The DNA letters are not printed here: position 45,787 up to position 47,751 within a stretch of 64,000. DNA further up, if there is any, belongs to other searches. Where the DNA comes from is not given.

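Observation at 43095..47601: TAT-exported histidine-hub beta-propeller (NosZ-N-domain / thiocyanate-dehydrogenase-like) in an operon with a MacB/FtsX-type ABC machine: candidate new copper-cluster enzyme system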

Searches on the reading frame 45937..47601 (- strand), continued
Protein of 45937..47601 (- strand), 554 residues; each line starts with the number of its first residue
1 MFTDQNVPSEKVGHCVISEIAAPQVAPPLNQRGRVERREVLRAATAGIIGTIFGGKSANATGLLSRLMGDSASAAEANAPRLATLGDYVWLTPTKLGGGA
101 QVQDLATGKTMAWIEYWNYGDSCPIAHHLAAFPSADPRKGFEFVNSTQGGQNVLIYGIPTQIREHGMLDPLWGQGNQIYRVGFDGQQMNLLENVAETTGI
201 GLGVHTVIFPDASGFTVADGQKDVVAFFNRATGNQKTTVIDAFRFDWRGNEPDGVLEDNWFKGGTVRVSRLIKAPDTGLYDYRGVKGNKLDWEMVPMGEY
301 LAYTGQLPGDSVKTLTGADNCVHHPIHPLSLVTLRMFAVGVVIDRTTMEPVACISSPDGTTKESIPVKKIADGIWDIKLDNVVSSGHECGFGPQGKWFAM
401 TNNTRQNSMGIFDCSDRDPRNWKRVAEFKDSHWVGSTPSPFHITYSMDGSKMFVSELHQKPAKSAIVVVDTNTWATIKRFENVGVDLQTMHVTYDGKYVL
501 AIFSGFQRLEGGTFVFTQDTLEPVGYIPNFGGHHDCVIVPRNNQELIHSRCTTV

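Call 26: find_related_loci(query=A1, collection=genome_contigs, flank=10000)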
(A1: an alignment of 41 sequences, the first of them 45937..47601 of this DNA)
Query A1 (554 aa) in genome_contigs; peptide patterns used: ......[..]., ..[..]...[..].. (x = any residue, [..] = any of these).
321 stretches matched a pattern; 317 encode a relative of the query (tblastn E <= 1e-3); the best 80 are kept; 80 distinct loci.
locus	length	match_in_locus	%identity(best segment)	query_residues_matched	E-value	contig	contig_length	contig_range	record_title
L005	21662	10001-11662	96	1-554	0e+0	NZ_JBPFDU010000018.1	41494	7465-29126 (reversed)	MAG: Methylocystis sp. isolate Site1BBin15 k141_113272, whole genome shotgun sequence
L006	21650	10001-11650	96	1-554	0e+0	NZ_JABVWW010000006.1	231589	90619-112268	Methylocystis silviterrae strain FS NODE_6_length_231589_cov_276.911331, whole genome shotgun sequence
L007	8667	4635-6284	96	1-554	0e+0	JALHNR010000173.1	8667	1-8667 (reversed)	MAG: Methylocystis sp. isolate Bin_68_2_sub c_000000028506, whole genome shotgun sequence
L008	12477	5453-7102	95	1-554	0e+0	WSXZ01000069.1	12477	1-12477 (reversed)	MAG: Methylocystaceae bacterium isolate X3_MetaBAT.1 scaffold_2368, whole genome shotgun sequence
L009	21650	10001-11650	95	1-554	0e+0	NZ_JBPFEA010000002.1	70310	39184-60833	MAG: Methylocystis sp. isolate Soil1BBIn8 k141_104076, whole genome shotgun sequence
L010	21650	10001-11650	95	1-554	0e+0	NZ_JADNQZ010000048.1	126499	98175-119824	Methylocystis sp. H62 MCYSTISH62_contig0048, whole genome shotgun sequence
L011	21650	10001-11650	95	1-554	0e+0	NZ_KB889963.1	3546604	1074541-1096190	Methylocystis rosea SV97 A3OODRAFT_scaffold1.1, whole genome shotgun sequence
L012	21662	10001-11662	93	1-554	0e+0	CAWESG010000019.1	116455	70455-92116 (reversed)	MAG: uncultured Alphaproteobacteria bacterium isolate MFD02134.bin.2.23 genome assembly, contig: contig_29262, whole gen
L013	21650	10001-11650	94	1-554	0e+0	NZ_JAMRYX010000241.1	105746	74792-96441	Methylocystis suflitae strain NLS-7 NLS7.00241, whole genome shotgun sequence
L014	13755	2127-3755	87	18-554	0e+0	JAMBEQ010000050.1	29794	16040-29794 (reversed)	MAG: Methylocystis sp. isolate bin.170_fp k127_2676989, whole genome shotgun sequence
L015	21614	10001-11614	85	23-554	0e+0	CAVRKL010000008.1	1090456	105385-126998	MAG: uncultured Alphaproteobacteria bacterium isolate MFD05580.bin.1.6 genome assembly, contig: contig_5436, whole genom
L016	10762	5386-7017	84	17-554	0e+0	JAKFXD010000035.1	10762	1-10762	MAG: Methylocystis sp. isolate ND2_Bin_18 ND2_0000748, whole genome shotgun sequence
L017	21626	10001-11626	85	19-554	0e+0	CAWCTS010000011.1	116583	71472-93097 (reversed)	MAG: uncultured Alphaproteobacteria bacterium isolate MFD01689.bin.3.105 genome assembly, contig: contig_19748, whole ge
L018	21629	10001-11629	83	20-554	0e+0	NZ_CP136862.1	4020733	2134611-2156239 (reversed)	Methylocapsa polymorpha strain RX1 chromosome, complete genome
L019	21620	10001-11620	85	21-554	0e+0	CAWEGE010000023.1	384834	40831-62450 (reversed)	MAG: uncultured Alphaproteobacteria bacterium isolate MFD01223.bin.1.111 genome assembly, contig: contig_44807, whole ge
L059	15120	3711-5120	60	84-554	0e+0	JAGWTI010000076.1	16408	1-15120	MAG: Nitrospirota bacterium isolate REEB37 contig-150_4350, whole genome shotgun sequence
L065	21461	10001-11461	58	70-554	0e+0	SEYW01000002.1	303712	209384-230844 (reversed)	Methylolobus aquaticus strain FWC3 NODE_2_length_303712_cov_335.166041, whole genome shotgun sequence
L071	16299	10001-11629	54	29-554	0e+0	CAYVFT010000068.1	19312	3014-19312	MAG TPA_asm: uncultured Crenothrix sp. isolate binchicken_co245_294 genome assembly, contig: NODE_2839_length_19312_cov_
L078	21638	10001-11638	53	25-554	0e+0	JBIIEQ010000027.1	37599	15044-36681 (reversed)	MAG: Methylococcaceae bacterium isolate ME2000-10-10pf_3300042337_group1_bin49 Rohwer_bin2414_scaffold_380_c1, whole gen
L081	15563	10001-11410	59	85-554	0e+0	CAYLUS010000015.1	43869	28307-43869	MAG TPA_asm: uncultured Methylococcus sp. isolate SRP193358_co1_721 genome assembly, contig: NODE_1609_length_43869_cov_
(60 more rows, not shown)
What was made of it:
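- The host range is unlike that of thiocyanate oxidisers (call 26).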

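Call 39: predict_structure(alignment_id=A1)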
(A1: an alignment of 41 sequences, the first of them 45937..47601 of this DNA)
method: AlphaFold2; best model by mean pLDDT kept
length: 554 residues; sequences in the alignment: 41
mean_pLDDT: 77.9   pTM: 0.79
mean pLDDT of the five models: 77.9, 76.8, 76.3, 76.0, 75.2
residues with pLDDT >= 90: 255; 70-90: 144; 50-70: 54; < 50: 101
segments of 3 or more residues with pLDDT < 50: 1-39, 41-82, 119-126, 152-157
pLDDT, mean of each block of 10 residues (from residue 1): 37 33 32 42 43 33 30 34 73 73 89 72 56 95 81 50 58 71 94 93 88 93 94 93 97 89 96 94 86 58 75 89 94 93 98 93 93 97 87 94 88 96 95 87 91 89 91 97 83 90 67 90 84 74 81 51
secondary structure, 60 per line:
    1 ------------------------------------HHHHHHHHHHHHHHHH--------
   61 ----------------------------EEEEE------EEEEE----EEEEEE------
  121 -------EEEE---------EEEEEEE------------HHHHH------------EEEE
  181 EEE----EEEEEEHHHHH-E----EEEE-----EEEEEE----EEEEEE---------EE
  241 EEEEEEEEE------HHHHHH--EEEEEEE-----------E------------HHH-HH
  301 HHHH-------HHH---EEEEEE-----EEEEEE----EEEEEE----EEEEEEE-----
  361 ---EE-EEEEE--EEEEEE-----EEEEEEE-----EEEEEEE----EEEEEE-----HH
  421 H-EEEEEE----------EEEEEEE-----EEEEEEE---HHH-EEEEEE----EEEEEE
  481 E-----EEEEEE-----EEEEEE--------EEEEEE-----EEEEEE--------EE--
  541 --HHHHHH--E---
elements in order: H37-52 E89-93 E100-104 E109-114 E128-131 E141-147 H160-164 E177-183 E188-193 H194-198 E205-208 E214-219 E224-229 E239-249 H256-261 E264-270 H299-304 E318-323 E329-334 E339-344 E349-355 E367-371 E374-379 E385-391 E397-403 E408-413 E423-428 E439-445 E451-457 E465-470 E475-481 E487-492 E498-503 E512-517 E523-528 H543-548

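Call 42: search_protein_representatives(protein=window:45937-47601:-)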
Query: 554 residues. Proteins with E-value up to 0.001 (for the whole library): 267; up to 1e-10: 181; up to 1e-30: 55. The best 150 are listed.
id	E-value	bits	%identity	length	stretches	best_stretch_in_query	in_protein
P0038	2.3e-213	726.1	65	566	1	72-553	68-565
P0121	4.2e-181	619.6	80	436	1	102-419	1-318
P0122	1.6e-162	558.3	85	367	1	89-363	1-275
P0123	3.3e-128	445.0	47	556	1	85-551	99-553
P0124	1.8e-92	327.0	44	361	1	188-554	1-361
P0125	2.8e-87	309.8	83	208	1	21-191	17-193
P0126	5.1e-86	305.7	50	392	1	85-406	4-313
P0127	1.1e-81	291.4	55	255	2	188-384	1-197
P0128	2.8e-81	290.0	79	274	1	78-231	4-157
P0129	5.6e-77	275.8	62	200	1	362-554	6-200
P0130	3.8e-64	233.5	60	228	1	34-246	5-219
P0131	5.9e-64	232.8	70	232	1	84-230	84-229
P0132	3.7e-62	226.9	55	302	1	84-306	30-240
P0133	1.1e-59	218.8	54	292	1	96-312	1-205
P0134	1.3e-58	215.2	71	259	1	109-252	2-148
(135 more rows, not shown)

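Call 43: fold_search(model_id=the predicted structure, library=pdb)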
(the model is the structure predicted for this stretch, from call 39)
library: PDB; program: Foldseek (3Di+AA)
matches with E <= 10: 1839; with E <= 0.001: 1371
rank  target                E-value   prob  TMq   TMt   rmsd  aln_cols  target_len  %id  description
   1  8z75_A                2.5e-52  1.00  0.78  0.93   2.4       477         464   42  The structure of non-activated thiocyanate dehydrogenase from Pelomicrobium methylotrophicum (pmTcDH) (released 2024-05-08)
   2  8yu5_A                2.5e-52  1.00  0.79  0.92   3.2       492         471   42  The structure of non-activated thiocyanate dehydrogenase mutant with the H447Q substitution from Pelomicrobium methylo (released 2024-04-24)
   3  8yu5_B                2.6e-52  1.00  0.78  0.93   2.4       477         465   43  The structure of non-activated thiocyanate dehydrogenase mutant with the H447Q substitution from Pelomicrobium methylo (released 2024-04-24)
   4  8yu6_B                6.4e-52  1.00  0.78  0.93   2.4       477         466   43  The structure of thiocyanate dehydrogenase mutant with the H447Q substitution from Pelomicrobium methylotrophicum (pmT (released 2024-04-24)
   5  8z75_B                7.5e-52  1.00  0.78  0.93   2.4       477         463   42  The structure of non-activated thiocyanate dehydrogenase from Pelomicrobium methylotrophicum (pmTcDH) (released 2024-05-08)
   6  8q9x_B                9.3e-52  1.00  0.78  0.93   2.4       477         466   42  The structure of thiocyanate dehydrogenase from Pelomicrobium methylotrophicum with molecular oxygen at 1.05 A resolut (released 2023-09-13)
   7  8q9y_B                8.0e-51  1.00  0.78  0.92   2.5       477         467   42  The structure of thiocyanate dehydrogenase from Pelomicrobium methylotrophicum in complex with inhibitor thiourea at 1 (released 2023-09-13)
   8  8q9x_A                9.3e-51  1.00  0.79  0.92   3.1       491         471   42  The structure of thiocyanate dehydrogenase from Pelomicrobium methylotrophicum with molecular oxygen at 1.05 A resolut (released 2023-09-13)
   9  5oex_A                6.1e-50  1.00  0.78  0.92   2.4       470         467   41  Complex with iodine ion for thiocyanate dehydrogenase from Thioalkalivibrio paradoxus (released 2018-08-01)
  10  6sji_B                9.3e-50  1.00  0.77  0.91   2.8       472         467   40  The structure of thiocyanate dehydrogenase from Thioalkalivibrio paradoxus mutant with His 482 replaced by Gln (released 2019-09-18)
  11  5f75_B                3.2e-49  1.00  0.78  0.92   2.4       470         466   41  Thiocyanate dehydrogenase from Thioalkalivibrio paradoxus (released 2016-12-14)
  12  6g5m_D                3.8e-49  1.00  0.77  0.91   2.8       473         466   40  The structure of thiocyanate dehydrogenase from Thioalkalivibrio paradoxus complex with CU(I) ions. (released 2019-04-10)
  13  6sji_A                7.9e-49  1.00  0.77  0.91   2.8       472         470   40  The structure of thiocyanate dehydrogenase from Thioalkalivibrio paradoxus mutant with His 482 replaced by Gln (released 2019-09-18)
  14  8bpn_A                8.4e-49  1.00  0.77  0.91   2.7       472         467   40  The structure of thiocyanate dehydrogenase mutant form with Phe 436 replaced by Gln from Thioalkalivibrio paradoxus (released 2023-01-18)
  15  5f75_A                1.4e-48  1.00  0.77  0.90   2.8       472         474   40  Thiocyanate dehydrogenase from Thioalkalivibrio paradoxus (released 2016-12-14)
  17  5f75_C                1.7e-48  1.00  0.78  0.91   2.4       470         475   41  Thiocyanate dehydrogenase from Thioalkalivibrio paradoxus (released 2016-12-14)
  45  6rl0_C                2.0e-09  1.00  0.41  0.39   9.8       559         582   12  Recombinant Pseudomonas stutzeri nitrous oxide reductase, form I (released 2019-06-26)
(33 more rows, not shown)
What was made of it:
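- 45937..47601 (-): Gene 1: Tat-exported TcDH-family seven-bladed beta-propeller of the Gln-482 branch (554 aa). The AF2 model has pLDDT 77.9, and Foldseek gives TMt 0.93 to 8z75 (calls 39, 43).
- On Thiocyanate dehydrogenase (TcDH) family: Foldseek TMt is 0.91-0.93 to twenty TcDH chains, and the next family scores 0.60 (calls 39, 43).
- On Nitrous oxide reductase (NosZ): NosZ 6rl0 is at rank 45 with TMt 0.39 (call 43).
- Foldseek TMt 0.93 to pmTcDH, with the next fold family at 0.60 (call 43). PDB entry titles distinguish 'non-activated' TcDH from TcDH (call 43).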

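Call 63: search_protein_families(library=pfam, proteins=[L065:7843-9537:+, L065:9604-10059:+, L065:11646-12596:-, L065:14058-16118:+, L078:9159-9866:+, L078:11952-13412:-, L081:8129-9535:-, L081:11549-12742:+, L071:6953-8248:+, L059:5909-7363:-], max_evalue=0.001)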
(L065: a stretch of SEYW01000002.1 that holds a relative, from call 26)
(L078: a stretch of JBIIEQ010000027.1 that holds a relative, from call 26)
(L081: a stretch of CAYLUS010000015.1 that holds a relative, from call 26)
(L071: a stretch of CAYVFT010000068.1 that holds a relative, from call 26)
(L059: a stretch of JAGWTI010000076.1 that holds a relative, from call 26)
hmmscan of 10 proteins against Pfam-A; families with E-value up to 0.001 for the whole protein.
L065:7843-9537:+ (564 aa): 1 family
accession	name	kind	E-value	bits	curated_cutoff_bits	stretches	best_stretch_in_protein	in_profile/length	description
PF03009.23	GDPD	-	1.6e-40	140.2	23.6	1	172-498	1-244/244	Glycerophosphoryl diester phosphodiesterase family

L065:9604-10059:+ (151 aa): 0 families

L065:11646-12596:- (316 aa): 0 families

L065:14058-16118:+ (686 aa): 1 family
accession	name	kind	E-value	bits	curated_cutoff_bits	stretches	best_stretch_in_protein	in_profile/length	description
PF13676.11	TIR_2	-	7.6e-21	75.3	28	1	169-275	1-112/122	TIR domain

L078:9159-9866:+ (235 aa): 8 families
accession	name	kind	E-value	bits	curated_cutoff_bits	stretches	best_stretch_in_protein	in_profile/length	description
PF13614.12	AAA_31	-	7.4e-25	88.3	27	2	29-70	3-44/177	AAA domain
PF01656.29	CbiA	-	1.9e-15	57.4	25.4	1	31-210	2-124/125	CobQ/CobB/MinD/ParA nucleotide binding domain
PF06564.18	CBP_BcsQ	-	1.5e-11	44.7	21.3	2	33-67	7-41/234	Cellulose biosynthesis protein BcsQ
PF10609.15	ParA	-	1.8e-09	37.9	27.1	1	29-65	5-41/246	NUBPL iron-transfer P-loop NTPase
PF09140.17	MipZ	-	7.3e-09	35.7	20.7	0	29-68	2-41/262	ATPase MipZ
PF07015.17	VirC1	-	6e-07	29.5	24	1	32-209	6-190/231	VirC1 protein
PF02374.21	ArsA_ATPase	-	1.5e-06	28.1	24.3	1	35-72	8-45/305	Anion-transporting ATPase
PF00142.24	Fer4_NifH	-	6.8e-05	22.9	25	1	35-68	7-40/271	4Fe-4S iron sulfur cluster binding proteins, NifH/frxC family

L078:11952-13412:- (486 aa): 1 family
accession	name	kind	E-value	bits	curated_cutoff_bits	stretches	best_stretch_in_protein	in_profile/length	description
PF00909.26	Ammonium_transp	-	1.2e-112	377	23.2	1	59-484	1-399/399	Ammonium Transporter Family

L081:8129-9535:- (468 aa): 1 family
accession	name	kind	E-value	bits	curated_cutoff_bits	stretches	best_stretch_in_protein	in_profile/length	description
PF07642.17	BBP2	-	6.8e-86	289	26.2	1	61-468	4-339/339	Putative beta-barrel porin-2, OmpL-like. bbp2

L081:11549-12742:+ (397 aa): 4 families
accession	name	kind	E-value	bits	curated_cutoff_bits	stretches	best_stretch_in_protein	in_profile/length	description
PF16576.10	HlyD_D23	-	3.1e-15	56.5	30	1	62-294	5-214/214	Barrel-sandwich domain of CusB or HlyD membrane-fusion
PF13437.12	HlyD_3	-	1.9e-07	32.2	22.2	1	185-286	2-101/106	HlyD family secretion protein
PF00364.28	Biotin_lipoyl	-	0.00013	22.1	22.1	0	75-105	43-73/73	Biotin-requiring enzyme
PF13533.13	Biotin_lipoyl_2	-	0.00029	21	29.8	1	76-106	2-32/32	Biotin-lipoyl like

L071:6953-8248:+ (431 aa): 13 families
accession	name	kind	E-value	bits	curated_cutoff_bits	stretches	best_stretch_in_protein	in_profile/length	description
PF02754.22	CCG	-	1e-30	106.1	20.6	2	192-274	1-84/85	Cysteine-rich domain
PF13183.11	Fer4_8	-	3e-11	44.1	27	1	25-92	2-67/68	4Fe-4S dicluster domain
PF13534.11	Fer4_17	-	2e-09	38.3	22.2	1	27-93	1-60/61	4Fe-4S dicluster domain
PF12838.12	Fer4_7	-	7.9e-08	33.1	27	1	28-92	2-51/52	4Fe-4S dicluster domain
PF00037.32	Fer4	-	1.1e-07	31.8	21.1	1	23-40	3-20/24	4Fe-4S binding domain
PF12797.12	Fer4_2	-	3.5e-07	30.2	24.5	0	24-40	6-22/22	4Fe-4S binding domain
PF13237.11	Fer4_10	-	3.8e-07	30.4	25.5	1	24-90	5-53/53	4Fe-4S dicluster domain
PF13484.11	Fer4_16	-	5.6e-07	30.7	30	1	27-91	1-65/66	4Fe-4S double cluster binding domain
PF14697.11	Fer4_21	-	2e-06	28.3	35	0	13-41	26-54/59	4Fe-4S dicluster domain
PF12800.12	Fer4_4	-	2.3e-06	27.9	24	0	27-41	3-17/17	4Fe-4S binding domain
PF13187.11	Fer4_9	-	2.7e-06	27.8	27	1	27-92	1-50/52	4Fe-4S dicluster domain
PF12837.12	Fer4_6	-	3.2e-05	24.1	25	0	77-91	7-21/24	4Fe-4S binding domain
PF12798.12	Fer4_3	-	0.00099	20.2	27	0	28-40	1-13/15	4Fe-4S binding domain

L059:5909-7363:- (484 aa): 0 families
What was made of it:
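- Tried and rejected: The neighbours of the ABC-less Methylococcales homologues are unrelated genes (call 63).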
